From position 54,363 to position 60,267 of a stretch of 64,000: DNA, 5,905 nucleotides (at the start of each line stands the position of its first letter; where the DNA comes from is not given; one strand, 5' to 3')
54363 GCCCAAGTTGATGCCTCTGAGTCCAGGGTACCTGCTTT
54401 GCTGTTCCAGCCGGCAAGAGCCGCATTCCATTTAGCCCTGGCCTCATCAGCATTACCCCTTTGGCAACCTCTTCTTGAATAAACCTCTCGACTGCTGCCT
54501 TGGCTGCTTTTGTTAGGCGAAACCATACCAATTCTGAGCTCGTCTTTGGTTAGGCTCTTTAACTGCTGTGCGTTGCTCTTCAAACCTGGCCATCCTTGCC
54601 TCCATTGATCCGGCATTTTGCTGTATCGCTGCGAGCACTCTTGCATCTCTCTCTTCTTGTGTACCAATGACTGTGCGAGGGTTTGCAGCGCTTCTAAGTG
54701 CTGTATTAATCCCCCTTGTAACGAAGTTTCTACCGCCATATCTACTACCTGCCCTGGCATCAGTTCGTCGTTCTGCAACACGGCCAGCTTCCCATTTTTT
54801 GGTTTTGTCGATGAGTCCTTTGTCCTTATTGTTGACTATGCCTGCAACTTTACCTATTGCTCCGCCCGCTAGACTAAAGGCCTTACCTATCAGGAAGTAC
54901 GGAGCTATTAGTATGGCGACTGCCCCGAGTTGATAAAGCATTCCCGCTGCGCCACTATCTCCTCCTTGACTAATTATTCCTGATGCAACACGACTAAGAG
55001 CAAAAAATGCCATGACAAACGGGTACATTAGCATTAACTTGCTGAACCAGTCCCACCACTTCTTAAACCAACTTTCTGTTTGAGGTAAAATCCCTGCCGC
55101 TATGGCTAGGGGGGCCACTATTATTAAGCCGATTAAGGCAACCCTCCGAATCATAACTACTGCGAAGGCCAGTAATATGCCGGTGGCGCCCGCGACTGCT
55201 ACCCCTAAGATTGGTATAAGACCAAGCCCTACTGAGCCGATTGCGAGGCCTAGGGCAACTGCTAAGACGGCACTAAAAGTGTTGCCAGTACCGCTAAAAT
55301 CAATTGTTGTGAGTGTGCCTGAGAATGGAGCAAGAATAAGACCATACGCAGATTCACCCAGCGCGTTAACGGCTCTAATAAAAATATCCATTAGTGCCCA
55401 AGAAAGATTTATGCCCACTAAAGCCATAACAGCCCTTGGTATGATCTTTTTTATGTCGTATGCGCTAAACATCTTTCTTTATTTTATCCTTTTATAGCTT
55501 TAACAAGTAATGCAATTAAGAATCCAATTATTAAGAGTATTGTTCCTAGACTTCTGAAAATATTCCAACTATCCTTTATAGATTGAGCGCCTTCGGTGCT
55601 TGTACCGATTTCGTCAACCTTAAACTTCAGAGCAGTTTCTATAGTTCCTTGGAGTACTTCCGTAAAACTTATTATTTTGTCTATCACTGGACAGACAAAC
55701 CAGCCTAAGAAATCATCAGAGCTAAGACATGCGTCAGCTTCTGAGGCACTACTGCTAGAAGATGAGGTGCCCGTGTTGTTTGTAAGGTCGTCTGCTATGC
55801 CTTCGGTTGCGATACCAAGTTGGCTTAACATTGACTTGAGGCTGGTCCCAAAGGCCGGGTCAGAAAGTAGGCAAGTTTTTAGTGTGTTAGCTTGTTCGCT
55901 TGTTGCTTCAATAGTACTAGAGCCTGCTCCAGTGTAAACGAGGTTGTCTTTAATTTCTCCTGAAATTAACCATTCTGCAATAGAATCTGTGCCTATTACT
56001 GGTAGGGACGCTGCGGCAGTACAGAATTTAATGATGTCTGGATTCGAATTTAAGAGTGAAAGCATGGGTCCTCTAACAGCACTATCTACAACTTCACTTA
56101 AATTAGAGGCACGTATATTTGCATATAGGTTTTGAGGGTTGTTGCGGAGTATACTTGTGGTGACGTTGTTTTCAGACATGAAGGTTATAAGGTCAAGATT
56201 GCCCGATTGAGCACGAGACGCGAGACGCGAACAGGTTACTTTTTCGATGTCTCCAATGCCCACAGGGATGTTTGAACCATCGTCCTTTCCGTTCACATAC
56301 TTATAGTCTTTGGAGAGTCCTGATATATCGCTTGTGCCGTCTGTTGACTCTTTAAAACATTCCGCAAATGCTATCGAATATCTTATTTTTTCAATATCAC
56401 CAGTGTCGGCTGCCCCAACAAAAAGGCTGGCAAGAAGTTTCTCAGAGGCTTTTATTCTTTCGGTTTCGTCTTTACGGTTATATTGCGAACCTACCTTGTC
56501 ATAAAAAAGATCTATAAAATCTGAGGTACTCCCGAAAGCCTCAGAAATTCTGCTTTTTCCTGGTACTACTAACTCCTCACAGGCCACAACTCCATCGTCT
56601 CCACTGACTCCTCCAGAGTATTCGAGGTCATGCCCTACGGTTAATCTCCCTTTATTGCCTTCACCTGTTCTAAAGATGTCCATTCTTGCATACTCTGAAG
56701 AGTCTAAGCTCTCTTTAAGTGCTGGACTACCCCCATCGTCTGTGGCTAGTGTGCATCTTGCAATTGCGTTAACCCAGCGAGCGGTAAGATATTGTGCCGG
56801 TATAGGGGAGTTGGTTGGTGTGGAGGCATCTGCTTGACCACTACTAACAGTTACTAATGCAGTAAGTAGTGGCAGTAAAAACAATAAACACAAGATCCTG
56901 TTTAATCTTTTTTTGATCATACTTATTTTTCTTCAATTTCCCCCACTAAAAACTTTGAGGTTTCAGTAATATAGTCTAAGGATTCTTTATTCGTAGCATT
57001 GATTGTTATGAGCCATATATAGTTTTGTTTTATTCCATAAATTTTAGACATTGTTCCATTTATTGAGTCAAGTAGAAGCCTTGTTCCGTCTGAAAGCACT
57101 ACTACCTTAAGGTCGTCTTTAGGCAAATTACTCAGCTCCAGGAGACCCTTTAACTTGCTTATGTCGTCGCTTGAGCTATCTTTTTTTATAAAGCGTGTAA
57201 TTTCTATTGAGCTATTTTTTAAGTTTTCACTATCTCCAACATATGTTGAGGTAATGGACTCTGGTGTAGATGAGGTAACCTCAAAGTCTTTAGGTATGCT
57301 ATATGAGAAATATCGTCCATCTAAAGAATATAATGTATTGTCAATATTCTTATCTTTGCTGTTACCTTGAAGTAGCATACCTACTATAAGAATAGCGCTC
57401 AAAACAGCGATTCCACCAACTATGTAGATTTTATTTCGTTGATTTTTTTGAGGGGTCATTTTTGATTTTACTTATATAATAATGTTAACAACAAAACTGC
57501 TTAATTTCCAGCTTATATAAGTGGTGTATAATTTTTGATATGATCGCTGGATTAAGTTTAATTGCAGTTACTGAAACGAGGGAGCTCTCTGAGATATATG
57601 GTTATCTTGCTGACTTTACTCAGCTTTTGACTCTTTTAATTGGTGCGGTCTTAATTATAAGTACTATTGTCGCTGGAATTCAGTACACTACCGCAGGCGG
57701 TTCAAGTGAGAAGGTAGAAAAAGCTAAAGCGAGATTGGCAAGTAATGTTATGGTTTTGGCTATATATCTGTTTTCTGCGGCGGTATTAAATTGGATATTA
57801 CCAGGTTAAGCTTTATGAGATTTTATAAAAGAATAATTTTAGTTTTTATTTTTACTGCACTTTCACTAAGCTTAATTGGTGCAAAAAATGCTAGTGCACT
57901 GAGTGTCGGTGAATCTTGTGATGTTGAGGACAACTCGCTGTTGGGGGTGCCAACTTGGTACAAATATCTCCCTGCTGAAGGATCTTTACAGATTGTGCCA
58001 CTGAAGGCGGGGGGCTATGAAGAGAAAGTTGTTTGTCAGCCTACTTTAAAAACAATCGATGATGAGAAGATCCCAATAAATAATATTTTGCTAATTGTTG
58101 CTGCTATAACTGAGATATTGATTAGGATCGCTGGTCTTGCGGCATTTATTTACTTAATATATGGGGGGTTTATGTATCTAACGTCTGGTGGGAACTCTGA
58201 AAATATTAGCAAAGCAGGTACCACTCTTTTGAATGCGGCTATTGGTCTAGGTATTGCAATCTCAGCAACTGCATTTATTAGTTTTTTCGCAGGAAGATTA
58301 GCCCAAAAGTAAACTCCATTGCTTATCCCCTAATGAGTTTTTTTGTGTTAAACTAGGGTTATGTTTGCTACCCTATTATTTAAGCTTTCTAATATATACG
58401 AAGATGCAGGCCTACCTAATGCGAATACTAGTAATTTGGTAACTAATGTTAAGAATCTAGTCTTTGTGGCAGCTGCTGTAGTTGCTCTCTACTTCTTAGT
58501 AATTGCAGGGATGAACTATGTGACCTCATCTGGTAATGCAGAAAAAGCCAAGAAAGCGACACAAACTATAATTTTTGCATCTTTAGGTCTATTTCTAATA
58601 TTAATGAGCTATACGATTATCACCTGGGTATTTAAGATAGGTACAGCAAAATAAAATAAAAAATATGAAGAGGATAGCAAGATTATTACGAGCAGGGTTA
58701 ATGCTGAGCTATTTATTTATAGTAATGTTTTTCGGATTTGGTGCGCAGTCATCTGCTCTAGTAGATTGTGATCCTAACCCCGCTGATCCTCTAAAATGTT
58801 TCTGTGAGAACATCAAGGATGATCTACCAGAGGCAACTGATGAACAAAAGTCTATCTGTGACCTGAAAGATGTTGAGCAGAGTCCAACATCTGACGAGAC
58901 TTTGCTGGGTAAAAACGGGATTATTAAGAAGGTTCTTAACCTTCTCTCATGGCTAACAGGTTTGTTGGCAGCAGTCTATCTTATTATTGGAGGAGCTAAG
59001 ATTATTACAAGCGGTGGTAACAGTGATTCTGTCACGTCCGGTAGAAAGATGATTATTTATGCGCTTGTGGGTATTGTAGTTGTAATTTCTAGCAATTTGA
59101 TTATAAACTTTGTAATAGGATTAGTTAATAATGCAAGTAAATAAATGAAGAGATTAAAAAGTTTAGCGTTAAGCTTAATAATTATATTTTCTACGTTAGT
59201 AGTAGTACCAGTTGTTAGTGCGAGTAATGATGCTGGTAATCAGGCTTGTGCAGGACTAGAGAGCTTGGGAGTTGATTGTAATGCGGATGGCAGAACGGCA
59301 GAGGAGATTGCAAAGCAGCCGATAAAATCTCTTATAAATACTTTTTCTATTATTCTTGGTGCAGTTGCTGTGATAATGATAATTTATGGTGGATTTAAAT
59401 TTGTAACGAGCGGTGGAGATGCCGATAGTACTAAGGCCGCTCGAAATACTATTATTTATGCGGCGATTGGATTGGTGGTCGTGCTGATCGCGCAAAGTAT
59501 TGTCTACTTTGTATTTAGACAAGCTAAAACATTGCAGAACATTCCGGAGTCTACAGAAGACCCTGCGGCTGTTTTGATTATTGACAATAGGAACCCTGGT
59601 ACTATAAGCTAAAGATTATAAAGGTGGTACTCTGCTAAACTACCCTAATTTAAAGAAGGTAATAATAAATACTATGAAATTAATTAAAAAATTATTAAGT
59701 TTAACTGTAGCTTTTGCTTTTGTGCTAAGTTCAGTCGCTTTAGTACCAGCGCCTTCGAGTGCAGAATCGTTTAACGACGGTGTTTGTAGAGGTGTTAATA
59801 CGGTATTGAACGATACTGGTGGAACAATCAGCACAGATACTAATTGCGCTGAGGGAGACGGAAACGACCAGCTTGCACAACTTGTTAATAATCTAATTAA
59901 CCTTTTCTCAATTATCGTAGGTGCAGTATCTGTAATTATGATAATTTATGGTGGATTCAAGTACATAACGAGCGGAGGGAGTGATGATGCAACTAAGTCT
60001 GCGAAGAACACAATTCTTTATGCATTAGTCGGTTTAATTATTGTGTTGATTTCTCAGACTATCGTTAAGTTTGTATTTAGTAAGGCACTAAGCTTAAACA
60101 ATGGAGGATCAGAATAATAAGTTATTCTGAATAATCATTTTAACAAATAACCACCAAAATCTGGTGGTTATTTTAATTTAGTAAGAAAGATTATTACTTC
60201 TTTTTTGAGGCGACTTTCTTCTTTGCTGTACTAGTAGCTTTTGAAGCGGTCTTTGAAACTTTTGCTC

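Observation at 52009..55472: GC-rich island inside the T4SS-like locus with a very high density of reading-frame breaks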

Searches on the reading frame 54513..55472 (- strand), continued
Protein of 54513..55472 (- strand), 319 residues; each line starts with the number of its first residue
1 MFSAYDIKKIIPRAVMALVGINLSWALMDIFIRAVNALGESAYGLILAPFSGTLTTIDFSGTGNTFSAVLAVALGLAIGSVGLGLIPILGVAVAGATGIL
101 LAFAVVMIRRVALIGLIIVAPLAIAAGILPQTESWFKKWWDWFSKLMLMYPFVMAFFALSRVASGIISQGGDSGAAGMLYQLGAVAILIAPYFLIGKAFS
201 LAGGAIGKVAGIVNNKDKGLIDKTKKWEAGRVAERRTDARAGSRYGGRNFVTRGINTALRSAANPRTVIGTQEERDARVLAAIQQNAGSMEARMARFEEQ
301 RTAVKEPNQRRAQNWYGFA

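Call 68: find_encoding_contigs(protein=P0016, flank=3000, max_places=10)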
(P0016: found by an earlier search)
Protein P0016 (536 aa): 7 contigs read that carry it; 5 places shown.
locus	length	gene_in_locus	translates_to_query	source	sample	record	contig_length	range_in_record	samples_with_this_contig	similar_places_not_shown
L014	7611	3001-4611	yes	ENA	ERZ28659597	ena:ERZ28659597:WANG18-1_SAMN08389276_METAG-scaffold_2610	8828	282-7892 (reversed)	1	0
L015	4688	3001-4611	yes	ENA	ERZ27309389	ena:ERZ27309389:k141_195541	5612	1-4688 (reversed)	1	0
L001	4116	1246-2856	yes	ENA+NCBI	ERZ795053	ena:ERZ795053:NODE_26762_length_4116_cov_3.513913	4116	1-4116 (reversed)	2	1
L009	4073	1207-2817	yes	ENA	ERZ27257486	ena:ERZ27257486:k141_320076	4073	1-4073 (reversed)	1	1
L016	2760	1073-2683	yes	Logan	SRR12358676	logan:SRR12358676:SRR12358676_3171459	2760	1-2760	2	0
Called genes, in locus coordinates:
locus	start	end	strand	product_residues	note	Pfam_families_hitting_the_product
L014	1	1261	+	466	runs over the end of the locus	-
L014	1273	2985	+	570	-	PF19590:TrbL_3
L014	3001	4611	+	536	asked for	-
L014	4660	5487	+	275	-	PF12666:PrgI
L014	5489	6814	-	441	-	PF08245:Mur_ligase_M, PF02875:Mur_ligase_C (weak)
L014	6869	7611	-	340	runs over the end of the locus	?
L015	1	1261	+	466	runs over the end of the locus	-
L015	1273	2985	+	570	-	PF19590:TrbL_3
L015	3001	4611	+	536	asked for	-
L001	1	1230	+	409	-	?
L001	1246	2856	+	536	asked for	-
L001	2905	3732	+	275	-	PF12666:PrgI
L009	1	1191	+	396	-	?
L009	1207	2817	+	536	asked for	-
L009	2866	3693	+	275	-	PF12666:PrgI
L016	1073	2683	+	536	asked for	-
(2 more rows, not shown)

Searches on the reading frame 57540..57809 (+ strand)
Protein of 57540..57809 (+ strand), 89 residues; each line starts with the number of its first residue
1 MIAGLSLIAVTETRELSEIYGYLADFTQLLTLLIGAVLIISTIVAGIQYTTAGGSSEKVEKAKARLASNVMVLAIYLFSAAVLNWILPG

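Call 6: search_protein_families(library=pfam, proteins=[window:57540-57809:+], max_evalue=0.01)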
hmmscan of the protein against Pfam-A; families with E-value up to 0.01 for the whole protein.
window:57540-57809:+ (89 aa): 2 families
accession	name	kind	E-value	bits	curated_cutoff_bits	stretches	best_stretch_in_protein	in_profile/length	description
PF18895.5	T4SS_pilin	-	1.1e-06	29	26.6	1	18-86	4-71/71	Type IV secretion system pilin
PF02322.20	Cyt_bd_oxida_II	-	0.007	16.2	35.6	1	9-85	134-208/302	Cytochrome bd terminal oxidase subunit II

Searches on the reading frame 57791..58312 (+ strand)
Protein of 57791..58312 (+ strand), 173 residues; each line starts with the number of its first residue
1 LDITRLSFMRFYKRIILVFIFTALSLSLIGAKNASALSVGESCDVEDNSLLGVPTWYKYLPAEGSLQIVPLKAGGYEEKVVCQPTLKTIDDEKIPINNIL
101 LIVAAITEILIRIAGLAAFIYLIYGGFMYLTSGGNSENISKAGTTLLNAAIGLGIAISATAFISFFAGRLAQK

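Call 6: search_protein_families(library=pfam, proteins=[window:57791-58312:+], max_evalue=0.01)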
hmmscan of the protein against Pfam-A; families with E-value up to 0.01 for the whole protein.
window:57791-58312:+ (173 aa): 1 family
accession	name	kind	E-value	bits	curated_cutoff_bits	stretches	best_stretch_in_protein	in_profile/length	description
PF18895.5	T4SS_pilin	-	5.3e-07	30.1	26.6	1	103-166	9-71/71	Type IV secretion system pilin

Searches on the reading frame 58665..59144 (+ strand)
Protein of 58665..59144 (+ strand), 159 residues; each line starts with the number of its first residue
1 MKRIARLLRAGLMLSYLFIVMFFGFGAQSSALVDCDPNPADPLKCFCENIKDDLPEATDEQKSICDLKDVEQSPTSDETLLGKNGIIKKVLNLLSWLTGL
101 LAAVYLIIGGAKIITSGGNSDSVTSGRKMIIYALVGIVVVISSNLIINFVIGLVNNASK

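Call 71: search_protein_families(library=pfam, proteins=[window:58665-59144:+], max_evalue=0.001)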
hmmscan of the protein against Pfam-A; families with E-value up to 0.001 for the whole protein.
window:58665-59144:+ (159 aa): 2 families
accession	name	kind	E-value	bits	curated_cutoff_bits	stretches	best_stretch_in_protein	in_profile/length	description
PF18895.5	T4SS_pilin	-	1.9e-09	37.9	26.6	1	85-150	7-71/71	Type IV secretion system pilin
PF02674.22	Colicin_V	-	0.00074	20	29.3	1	84-155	19-87/144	Colicin V production protein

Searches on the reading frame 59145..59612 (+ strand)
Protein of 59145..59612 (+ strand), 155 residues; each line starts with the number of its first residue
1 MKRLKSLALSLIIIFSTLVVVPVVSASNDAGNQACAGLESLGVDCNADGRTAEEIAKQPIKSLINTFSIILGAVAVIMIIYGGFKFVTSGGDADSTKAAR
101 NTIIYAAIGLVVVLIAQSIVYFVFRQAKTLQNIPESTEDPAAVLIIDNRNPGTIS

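Call 71: search_protein_families(library=pfam, proteins=[window:59145-59612:+], max_evalue=0.001)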
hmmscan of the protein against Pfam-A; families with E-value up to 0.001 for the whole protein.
window:59145-59612:+ (155 aa): 1 family
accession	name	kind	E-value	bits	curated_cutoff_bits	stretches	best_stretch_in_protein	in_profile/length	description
PF18895.5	T4SS_pilin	-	1.4e-12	47.9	26.6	1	61-123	10-71/71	Type IV secretion system pilin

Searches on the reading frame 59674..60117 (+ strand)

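Call 71: search_protein_families(library=pfam, proteins=[window:59674-60117:+], max_evalue=0.001)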
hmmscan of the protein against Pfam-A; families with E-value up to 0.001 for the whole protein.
window:59674-60117:+ (147 aa): 2 families
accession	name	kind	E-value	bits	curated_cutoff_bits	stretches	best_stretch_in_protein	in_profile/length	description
PF18895.5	T4SS_pilin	-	9.3e-14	51.7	26.6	1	64-134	2-71/71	Type IV secretion system pilin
PF04956.18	TrbC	-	3.3e-09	37.3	27.9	1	53-133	24-97/98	TrbC/VIRB2 pilin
